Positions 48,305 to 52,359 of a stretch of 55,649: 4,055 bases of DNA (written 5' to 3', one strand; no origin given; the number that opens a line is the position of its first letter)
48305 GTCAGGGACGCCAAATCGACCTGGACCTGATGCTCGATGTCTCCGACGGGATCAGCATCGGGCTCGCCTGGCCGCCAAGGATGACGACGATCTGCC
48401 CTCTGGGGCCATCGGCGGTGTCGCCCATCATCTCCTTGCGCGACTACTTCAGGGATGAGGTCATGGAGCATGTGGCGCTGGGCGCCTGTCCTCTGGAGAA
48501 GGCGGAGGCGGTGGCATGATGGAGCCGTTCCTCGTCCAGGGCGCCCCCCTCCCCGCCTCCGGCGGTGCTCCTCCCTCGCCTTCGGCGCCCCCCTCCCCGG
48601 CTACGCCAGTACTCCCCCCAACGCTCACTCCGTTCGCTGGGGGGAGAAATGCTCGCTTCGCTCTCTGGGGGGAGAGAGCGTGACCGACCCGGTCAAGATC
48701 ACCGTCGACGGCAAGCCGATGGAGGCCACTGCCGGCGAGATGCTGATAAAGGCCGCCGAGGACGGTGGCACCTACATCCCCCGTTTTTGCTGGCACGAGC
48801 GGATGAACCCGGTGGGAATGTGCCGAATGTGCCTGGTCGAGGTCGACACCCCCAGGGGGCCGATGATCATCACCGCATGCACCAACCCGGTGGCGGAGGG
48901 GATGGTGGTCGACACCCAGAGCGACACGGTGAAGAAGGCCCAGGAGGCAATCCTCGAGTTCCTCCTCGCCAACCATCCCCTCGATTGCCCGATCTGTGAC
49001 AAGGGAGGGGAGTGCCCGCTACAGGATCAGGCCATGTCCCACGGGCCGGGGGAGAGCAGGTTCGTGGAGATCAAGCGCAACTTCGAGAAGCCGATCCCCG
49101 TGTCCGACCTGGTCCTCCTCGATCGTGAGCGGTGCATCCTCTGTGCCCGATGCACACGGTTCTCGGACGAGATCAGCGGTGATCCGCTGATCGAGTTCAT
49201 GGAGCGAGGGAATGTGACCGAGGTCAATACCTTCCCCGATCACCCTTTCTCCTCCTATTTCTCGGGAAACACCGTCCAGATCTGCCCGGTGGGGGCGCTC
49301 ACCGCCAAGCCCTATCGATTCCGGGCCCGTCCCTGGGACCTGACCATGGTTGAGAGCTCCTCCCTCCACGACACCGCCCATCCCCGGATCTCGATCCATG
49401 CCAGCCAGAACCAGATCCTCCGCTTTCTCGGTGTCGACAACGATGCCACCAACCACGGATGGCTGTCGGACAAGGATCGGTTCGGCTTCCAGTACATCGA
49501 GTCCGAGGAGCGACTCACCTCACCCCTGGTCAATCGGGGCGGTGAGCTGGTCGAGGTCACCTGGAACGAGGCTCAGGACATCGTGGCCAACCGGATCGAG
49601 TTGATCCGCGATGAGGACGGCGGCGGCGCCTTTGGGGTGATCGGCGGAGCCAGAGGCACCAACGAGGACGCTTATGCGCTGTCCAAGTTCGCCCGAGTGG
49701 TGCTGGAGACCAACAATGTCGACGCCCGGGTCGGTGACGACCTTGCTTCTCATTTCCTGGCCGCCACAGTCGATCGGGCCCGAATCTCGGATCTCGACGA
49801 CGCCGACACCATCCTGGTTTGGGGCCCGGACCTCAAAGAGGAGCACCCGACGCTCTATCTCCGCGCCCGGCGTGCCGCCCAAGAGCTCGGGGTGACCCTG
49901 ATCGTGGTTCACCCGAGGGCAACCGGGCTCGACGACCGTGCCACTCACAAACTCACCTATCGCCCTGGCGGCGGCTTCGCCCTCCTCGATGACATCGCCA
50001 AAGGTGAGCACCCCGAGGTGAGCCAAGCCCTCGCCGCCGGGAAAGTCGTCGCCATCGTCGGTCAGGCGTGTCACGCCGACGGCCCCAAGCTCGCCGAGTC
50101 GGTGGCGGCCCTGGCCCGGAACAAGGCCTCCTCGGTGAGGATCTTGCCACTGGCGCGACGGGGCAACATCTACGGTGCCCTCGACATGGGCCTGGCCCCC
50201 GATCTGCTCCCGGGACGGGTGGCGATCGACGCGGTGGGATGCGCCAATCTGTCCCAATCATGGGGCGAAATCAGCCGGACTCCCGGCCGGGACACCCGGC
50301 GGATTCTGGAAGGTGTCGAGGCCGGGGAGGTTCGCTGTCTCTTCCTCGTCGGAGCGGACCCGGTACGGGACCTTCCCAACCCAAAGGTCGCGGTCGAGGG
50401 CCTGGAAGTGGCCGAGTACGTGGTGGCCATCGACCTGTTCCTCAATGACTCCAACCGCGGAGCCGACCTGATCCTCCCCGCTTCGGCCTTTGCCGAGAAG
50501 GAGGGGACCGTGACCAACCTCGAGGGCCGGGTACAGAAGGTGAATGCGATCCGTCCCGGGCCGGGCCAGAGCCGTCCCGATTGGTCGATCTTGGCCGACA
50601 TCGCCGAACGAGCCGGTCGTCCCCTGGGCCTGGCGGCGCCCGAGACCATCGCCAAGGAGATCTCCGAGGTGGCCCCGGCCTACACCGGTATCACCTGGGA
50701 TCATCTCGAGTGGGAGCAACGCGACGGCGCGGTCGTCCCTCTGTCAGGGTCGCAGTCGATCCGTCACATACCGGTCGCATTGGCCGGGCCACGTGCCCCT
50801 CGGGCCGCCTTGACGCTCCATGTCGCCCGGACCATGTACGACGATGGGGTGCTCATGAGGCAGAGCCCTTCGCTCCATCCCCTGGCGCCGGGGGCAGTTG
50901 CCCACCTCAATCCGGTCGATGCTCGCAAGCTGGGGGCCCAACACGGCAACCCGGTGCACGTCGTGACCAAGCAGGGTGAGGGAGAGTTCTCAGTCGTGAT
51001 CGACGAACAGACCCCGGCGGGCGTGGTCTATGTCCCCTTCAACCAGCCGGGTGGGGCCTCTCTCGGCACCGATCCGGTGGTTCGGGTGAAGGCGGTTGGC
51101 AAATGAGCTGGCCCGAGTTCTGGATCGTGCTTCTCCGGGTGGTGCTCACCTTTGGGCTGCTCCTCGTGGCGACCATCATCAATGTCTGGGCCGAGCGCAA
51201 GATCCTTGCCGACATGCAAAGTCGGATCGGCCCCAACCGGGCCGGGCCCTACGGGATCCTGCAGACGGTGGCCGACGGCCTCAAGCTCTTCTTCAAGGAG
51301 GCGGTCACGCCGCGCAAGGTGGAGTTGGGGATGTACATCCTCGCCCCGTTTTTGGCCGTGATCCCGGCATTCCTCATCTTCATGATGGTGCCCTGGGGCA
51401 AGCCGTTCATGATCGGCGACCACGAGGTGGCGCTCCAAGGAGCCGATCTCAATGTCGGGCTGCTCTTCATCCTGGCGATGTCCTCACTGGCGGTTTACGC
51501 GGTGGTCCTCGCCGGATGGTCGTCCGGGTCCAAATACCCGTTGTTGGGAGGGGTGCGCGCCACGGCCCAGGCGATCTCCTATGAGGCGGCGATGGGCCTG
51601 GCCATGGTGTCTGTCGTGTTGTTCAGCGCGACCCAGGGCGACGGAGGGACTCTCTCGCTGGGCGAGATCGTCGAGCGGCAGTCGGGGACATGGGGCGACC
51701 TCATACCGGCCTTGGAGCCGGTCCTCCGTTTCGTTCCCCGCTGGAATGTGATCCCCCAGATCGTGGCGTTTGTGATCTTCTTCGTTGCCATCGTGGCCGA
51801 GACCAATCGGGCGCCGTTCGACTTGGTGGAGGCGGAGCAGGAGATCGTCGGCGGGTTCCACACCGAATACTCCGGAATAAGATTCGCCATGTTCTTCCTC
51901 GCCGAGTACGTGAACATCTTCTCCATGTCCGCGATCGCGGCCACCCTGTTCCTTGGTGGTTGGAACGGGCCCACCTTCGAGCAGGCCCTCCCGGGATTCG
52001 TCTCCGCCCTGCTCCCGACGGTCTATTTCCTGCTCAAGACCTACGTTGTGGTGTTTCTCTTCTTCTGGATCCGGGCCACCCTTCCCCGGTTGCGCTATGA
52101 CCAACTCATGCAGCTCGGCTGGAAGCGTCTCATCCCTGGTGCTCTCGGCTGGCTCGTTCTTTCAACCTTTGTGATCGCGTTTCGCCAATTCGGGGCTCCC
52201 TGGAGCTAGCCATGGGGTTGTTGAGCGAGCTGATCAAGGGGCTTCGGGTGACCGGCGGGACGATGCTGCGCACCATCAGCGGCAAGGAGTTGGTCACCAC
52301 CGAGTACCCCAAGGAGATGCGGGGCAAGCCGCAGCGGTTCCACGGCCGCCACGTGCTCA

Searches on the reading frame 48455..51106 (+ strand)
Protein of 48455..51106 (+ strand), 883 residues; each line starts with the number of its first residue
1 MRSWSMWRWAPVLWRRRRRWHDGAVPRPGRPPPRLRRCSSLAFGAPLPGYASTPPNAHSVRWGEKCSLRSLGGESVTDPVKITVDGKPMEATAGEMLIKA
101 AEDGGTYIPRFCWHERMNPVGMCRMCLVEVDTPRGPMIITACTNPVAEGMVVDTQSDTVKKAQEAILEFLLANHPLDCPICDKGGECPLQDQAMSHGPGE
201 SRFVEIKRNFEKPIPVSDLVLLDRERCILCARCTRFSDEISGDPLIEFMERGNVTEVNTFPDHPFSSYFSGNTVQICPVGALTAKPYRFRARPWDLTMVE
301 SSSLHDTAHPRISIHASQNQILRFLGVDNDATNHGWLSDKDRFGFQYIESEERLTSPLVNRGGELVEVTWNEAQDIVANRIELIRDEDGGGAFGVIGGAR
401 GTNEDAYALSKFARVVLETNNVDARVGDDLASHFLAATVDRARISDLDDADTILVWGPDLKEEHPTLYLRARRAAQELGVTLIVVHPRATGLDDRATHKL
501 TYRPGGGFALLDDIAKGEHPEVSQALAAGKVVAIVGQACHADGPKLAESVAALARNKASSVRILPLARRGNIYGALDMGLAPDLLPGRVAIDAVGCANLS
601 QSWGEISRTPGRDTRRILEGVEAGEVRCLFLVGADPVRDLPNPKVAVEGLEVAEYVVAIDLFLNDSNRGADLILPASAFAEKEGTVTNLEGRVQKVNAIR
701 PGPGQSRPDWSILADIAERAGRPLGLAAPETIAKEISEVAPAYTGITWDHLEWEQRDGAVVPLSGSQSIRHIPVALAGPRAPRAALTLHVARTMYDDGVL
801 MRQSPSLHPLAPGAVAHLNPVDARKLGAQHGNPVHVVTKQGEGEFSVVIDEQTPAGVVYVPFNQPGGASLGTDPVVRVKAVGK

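Call 44: search_protein_families(library=pfam, proteins=[window:48455-51106:+], max_evalue=0.00001)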
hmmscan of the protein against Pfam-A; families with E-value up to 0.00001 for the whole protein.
window:48455-51106:+ (883 aa): 6 families
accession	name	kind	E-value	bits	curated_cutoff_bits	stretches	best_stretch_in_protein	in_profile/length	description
PF00384.28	Molybdopterin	-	2.7e-46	158.7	24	1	353-719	1-353/353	Molybdopterin oxidoreductase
PF22117.2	Fer4_Nqo3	-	1.4e-21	76.9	27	1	218-283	2-67/67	NADH-quinone oxidoreductase subunit 3, ferredoxin-like domain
PF13510.11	Fer2_4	-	2e-20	73.1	22.8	1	78-156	2-81/82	2Fe-2S iron-sulfur cluster binding domain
PF10588.14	NADH-G_4Fe-4S_3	-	1.1e-16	60.5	27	1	164-202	2-40/40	NADH-ubiquinone oxidoreductase-G iron-sulfur binding region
PF01568.27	Molydop_binding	-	3.2e-10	40.5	26.8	1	805-866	22-82/110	Molydopterin dinucleotide binding domain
PF00111.32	Fer2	-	1.3e-06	28.7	21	0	82-131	1-48/77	2Fe-2S iron-sulfur cluster binding domain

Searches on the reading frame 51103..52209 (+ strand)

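Call 44: search_protein_families(library=pfam, proteins=[window:51103-52209:+], max_evalue=0.00001)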
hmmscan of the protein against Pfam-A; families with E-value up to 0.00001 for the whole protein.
window:51103-52209:+ (368 aa): 1 family
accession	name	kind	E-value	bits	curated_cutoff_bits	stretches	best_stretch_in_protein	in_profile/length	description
PF00146.26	NADHdh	-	2e-117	392.3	27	1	13-354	3-297/298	NADH dehydrogenase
